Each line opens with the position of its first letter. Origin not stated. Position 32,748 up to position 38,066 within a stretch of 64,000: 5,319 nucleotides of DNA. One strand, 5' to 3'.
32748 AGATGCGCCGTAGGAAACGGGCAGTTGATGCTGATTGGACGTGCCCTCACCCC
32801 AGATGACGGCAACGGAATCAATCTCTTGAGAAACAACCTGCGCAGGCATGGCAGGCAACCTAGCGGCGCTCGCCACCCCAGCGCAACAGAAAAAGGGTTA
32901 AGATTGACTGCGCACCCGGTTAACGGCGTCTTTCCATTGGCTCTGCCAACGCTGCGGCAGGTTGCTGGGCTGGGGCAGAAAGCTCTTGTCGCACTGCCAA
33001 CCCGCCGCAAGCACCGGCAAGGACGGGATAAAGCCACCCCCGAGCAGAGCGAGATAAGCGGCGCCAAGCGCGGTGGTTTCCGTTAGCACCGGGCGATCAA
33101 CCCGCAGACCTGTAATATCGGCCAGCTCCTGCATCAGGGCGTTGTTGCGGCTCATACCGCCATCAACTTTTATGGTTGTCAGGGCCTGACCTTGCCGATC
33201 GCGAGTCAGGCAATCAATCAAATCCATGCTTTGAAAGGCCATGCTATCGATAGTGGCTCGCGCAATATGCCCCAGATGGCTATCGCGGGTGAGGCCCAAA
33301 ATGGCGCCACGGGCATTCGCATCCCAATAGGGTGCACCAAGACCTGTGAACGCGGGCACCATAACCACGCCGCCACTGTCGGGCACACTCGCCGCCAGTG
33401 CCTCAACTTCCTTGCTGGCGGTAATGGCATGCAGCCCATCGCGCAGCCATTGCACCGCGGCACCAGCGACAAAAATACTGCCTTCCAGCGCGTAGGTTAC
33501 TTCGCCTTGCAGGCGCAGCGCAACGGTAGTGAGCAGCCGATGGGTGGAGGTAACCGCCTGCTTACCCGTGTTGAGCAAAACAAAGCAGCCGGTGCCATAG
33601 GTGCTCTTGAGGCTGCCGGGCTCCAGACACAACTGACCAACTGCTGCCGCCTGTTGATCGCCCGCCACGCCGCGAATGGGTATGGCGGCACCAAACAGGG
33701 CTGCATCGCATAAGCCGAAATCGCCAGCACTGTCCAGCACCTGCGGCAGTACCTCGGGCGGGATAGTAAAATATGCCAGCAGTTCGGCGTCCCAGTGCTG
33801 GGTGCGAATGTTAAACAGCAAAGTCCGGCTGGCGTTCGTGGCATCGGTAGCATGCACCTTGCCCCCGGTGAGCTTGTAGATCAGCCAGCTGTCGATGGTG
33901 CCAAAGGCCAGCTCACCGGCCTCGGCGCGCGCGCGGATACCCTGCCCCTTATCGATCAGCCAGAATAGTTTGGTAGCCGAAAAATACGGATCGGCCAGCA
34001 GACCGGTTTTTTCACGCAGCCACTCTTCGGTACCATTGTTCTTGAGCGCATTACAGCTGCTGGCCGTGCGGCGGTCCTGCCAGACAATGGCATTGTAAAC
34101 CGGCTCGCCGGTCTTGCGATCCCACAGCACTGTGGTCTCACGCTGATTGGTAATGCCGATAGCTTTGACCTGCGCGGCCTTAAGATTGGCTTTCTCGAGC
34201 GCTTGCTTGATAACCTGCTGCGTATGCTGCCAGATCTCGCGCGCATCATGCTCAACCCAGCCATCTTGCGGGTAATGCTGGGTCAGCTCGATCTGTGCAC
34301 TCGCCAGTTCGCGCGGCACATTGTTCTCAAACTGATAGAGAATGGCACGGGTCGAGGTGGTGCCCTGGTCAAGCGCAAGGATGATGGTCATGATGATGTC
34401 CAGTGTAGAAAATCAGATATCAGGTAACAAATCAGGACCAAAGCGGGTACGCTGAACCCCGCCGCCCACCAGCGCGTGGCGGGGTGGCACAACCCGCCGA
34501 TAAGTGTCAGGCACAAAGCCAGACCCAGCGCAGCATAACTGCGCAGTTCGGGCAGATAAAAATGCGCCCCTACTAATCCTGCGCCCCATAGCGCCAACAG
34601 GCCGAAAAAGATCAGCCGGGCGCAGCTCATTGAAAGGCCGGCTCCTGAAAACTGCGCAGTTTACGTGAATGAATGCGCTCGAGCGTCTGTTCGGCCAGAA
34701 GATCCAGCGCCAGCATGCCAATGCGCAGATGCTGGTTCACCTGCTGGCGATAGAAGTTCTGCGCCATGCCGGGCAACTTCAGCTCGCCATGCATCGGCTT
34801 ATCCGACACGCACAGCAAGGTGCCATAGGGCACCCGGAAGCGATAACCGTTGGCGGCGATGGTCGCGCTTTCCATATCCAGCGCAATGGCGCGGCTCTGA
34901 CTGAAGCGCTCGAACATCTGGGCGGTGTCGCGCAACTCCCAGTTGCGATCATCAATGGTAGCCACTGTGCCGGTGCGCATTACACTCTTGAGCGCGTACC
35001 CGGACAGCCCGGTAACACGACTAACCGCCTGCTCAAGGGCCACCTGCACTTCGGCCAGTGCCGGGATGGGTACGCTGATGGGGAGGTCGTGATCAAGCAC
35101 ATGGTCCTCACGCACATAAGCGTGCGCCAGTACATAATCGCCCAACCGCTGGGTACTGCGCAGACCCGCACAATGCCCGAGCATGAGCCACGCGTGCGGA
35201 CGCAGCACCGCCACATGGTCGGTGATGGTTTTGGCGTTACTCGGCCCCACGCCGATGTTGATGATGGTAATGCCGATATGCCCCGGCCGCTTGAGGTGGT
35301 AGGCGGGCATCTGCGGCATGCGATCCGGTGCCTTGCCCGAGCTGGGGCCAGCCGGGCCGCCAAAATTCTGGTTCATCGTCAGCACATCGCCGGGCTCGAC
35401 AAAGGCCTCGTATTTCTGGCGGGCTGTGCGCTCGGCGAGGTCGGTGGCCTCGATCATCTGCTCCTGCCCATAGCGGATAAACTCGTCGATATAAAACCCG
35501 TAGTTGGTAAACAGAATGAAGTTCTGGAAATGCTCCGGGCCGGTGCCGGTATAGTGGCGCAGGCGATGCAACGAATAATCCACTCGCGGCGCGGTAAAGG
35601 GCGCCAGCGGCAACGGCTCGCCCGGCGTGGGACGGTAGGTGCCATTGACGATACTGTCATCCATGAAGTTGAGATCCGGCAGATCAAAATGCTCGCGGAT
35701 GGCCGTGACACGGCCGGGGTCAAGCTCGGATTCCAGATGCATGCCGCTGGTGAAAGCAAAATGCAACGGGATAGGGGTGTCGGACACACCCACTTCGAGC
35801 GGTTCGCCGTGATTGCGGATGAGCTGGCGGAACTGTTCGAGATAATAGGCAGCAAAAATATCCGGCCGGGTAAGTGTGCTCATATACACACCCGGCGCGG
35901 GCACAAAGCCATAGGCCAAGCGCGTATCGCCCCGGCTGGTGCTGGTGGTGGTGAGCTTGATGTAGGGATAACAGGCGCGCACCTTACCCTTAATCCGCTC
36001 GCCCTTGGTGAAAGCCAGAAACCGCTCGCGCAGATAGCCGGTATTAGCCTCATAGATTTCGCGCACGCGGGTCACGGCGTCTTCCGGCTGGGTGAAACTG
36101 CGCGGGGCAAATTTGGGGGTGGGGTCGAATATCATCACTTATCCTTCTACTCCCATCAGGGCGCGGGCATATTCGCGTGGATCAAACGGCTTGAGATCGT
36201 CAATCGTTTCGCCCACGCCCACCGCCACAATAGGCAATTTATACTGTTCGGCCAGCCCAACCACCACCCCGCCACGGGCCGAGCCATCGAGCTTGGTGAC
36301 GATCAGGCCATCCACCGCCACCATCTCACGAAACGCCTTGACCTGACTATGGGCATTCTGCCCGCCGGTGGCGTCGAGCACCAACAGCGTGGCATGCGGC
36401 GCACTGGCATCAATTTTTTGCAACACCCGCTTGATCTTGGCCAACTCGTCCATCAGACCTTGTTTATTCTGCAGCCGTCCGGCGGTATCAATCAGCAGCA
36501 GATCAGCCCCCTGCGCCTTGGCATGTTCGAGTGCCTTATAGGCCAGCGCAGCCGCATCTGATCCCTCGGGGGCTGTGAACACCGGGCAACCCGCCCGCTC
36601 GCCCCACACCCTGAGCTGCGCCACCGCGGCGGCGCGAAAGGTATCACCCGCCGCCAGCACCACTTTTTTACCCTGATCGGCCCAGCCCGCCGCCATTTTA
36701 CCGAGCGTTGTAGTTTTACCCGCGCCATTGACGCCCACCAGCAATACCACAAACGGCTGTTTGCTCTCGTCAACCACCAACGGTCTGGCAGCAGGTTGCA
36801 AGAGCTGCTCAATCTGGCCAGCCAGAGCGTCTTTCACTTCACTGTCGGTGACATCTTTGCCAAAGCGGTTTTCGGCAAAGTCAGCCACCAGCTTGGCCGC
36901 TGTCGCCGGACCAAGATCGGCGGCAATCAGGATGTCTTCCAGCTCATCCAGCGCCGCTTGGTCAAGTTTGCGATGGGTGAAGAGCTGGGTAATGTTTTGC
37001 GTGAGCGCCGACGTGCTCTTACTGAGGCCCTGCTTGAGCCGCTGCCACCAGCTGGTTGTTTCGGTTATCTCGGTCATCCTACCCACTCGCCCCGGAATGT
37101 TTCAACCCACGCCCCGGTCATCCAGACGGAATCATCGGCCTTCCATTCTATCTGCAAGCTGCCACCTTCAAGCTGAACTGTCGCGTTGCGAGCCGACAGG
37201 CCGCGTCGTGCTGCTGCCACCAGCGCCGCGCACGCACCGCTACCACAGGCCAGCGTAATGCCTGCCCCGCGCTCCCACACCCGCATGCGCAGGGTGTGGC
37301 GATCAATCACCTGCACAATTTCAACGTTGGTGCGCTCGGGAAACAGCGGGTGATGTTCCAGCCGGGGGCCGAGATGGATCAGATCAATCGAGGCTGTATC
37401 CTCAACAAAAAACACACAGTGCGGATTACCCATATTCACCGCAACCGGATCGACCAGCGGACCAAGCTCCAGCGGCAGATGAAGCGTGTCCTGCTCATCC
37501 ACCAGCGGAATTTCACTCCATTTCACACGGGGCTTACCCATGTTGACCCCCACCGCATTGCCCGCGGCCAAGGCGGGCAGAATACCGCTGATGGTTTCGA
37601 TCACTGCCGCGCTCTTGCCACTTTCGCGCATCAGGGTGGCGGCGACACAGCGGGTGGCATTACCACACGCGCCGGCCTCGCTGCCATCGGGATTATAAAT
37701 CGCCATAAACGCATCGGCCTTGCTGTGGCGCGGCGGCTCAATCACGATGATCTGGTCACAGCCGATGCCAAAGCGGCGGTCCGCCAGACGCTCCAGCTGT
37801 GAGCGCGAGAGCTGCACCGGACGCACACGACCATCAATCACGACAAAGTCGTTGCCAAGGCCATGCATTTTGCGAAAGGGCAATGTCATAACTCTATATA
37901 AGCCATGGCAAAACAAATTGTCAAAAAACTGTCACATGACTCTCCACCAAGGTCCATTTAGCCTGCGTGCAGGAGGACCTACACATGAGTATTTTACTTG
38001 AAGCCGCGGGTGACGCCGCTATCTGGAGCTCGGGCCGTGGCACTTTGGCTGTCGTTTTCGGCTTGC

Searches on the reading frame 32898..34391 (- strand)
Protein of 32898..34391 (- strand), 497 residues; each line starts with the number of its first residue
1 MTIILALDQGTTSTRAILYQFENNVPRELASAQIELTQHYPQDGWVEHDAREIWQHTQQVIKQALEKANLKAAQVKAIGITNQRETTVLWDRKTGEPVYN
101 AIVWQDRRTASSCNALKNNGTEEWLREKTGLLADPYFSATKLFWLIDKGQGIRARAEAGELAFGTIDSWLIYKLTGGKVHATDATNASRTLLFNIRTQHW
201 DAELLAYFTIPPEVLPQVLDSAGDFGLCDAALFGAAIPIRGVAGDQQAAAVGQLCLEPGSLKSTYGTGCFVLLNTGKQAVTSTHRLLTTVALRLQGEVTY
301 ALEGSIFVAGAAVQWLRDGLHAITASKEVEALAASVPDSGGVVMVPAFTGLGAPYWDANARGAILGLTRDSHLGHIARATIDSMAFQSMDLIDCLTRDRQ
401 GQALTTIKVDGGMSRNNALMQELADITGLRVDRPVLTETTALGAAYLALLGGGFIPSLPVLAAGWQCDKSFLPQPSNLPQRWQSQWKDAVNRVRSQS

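Call 19: search_protein_families(library=pfam, proteins=[window:32898-34391:-], max_evalue=0.00001)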
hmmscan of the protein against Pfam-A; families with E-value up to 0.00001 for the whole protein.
window:32898-34391:- (497 aa): 2 families
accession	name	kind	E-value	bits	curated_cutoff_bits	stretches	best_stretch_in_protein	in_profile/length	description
PF00370.27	FGGY_N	-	5.8e-76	255.8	28.8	1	3-252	1-245/245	FGGY family of carbohydrate kinases, N-terminal domain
PF02782.22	FGGY_C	-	4.9e-44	150.9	27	1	263-449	3-195/198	FGGY family of carbohydrate kinases, C-terminal domain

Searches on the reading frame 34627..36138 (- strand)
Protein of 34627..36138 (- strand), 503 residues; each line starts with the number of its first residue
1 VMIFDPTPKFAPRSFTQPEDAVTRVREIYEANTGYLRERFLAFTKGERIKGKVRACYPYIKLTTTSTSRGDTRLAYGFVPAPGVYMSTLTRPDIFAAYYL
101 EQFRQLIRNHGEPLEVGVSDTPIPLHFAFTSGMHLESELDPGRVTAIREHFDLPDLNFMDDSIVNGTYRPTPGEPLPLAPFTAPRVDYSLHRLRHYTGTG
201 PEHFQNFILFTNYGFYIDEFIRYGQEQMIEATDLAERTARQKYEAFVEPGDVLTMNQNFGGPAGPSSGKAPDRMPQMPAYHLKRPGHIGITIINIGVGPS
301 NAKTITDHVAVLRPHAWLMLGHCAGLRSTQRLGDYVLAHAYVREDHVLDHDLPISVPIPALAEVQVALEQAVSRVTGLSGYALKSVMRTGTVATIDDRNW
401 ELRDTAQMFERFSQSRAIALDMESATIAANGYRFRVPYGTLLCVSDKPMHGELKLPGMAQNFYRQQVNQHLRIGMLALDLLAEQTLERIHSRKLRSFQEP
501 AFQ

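Call 19: search_protein_families(library=pfam, proteins=[window:34627-36138:-], max_evalue=0.00001)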
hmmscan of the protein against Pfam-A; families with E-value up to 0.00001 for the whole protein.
window:34627-36138:- (503 aa): 2 families
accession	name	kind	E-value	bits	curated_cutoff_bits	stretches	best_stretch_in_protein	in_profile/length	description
PF10423.15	AMNp_N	-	2.5e-51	173.9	27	1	21-175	2-154/154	Bacterial AMP nucleoside phosphorylase N-terminus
PF01048.26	PNP_UDP_1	-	1.1e-16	61.4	25.1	1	290-450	44-202/233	Phosphorylase superfamily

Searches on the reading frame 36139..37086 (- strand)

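Call 19: search_protein_families(library=pfam, proteins=[window:36139-37086:-], max_evalue=0.00001)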
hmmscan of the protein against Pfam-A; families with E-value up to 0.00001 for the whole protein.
window:36139-37086:- (315 aa): 4 families
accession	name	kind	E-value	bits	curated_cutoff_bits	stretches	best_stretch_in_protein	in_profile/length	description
PF00448.28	SRP54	-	7.5e-73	244.8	22.7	1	111-311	1-195/196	SRP54-type protein, GTPase domain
PF02881.24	SRP54_N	-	8.2e-10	39.2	22.4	1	28-88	1-71/75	SRP54-type protein, helical bundle domain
PF13604.12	AAA_30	-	3.9e-08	33.7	27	1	112-209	19-104/191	AAA domain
PF06414.18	Zeta_toxin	-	4.8e-06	26.6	22.3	0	107-202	12-104/199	Zeta toxin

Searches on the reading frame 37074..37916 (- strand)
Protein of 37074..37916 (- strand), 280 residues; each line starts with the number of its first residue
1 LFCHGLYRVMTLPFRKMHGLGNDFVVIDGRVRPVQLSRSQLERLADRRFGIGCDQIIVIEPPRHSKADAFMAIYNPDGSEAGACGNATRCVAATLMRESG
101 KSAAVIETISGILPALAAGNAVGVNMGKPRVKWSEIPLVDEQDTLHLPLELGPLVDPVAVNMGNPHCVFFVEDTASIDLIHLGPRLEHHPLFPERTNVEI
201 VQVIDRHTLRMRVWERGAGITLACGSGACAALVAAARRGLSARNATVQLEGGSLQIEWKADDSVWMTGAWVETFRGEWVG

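Call 19: search_protein_families(library=pfam, proteins=[window:37074-37916:-], max_evalue=0.00001)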
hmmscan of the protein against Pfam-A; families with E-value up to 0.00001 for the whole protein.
window:37074-37916:- (280 aa): 1 family
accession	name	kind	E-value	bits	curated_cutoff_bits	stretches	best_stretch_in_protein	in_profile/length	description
PF01678.24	DAP_epimerase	-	5.1e-58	194.9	34.7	2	158-269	1-117/121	Diaminopimelate epimerase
